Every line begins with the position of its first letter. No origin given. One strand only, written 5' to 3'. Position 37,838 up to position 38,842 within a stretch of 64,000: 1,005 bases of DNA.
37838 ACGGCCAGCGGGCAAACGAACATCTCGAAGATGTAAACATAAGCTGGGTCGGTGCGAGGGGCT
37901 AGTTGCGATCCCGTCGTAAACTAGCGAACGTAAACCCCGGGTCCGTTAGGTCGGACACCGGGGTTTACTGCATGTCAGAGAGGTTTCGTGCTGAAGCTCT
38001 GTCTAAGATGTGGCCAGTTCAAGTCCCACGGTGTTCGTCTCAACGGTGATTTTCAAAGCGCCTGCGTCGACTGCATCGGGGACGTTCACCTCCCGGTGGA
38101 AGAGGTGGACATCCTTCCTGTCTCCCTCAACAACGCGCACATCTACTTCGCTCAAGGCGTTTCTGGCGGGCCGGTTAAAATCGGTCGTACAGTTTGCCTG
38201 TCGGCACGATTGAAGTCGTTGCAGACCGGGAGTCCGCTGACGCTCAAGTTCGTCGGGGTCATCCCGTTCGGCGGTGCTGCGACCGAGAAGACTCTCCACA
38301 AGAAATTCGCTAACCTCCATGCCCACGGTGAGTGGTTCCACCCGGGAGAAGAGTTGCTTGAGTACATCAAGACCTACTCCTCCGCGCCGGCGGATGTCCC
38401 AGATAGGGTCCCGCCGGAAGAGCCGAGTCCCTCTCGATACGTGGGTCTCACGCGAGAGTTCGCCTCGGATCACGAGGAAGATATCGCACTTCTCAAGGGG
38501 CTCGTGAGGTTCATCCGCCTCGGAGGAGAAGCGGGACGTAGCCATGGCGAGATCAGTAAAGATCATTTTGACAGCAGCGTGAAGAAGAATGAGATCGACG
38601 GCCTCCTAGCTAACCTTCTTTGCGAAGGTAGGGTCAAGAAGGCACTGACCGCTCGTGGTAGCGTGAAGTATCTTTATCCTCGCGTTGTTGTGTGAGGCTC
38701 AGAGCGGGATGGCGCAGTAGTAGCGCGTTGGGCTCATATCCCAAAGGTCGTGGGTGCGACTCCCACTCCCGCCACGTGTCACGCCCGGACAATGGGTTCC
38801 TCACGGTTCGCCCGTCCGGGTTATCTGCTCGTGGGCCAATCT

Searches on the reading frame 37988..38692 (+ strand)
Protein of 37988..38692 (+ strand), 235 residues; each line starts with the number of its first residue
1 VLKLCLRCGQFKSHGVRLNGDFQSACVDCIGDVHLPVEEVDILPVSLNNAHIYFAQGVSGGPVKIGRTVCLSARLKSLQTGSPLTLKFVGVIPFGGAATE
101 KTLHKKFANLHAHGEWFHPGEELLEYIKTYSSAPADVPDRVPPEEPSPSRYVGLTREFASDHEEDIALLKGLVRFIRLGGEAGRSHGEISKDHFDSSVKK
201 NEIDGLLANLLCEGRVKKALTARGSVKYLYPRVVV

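Call 11: search_protein_families(library=phrogs, proteins=[window:37988-38692:+], max_evalue=0.001)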
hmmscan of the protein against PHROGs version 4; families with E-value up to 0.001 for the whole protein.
window:37988-38692:+ (235 aa): 5 families
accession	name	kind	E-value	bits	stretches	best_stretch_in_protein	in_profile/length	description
phrog_8130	-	unknown function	1.7e-20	74.5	1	49-134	179-266/434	-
phrog_4284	-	unknown function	2e-12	48.2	1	49-131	84-165/171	-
phrog_8604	-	unknown function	4.7e-07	30.6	1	60-130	133-197/200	-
phrog_5032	-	unknown function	9.5e-07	29.6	1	61-129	90-159/178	-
phrog_33921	-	unknown function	2.4e-06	28.5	1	52-127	70-143/160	-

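Call 69: search_protein_families(library=padloc, proteins=[window:37988-38692:+], max_evalue=0.01)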
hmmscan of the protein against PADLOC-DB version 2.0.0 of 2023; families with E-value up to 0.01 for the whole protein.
window:37988-38692:+ (235 aa): 0 families
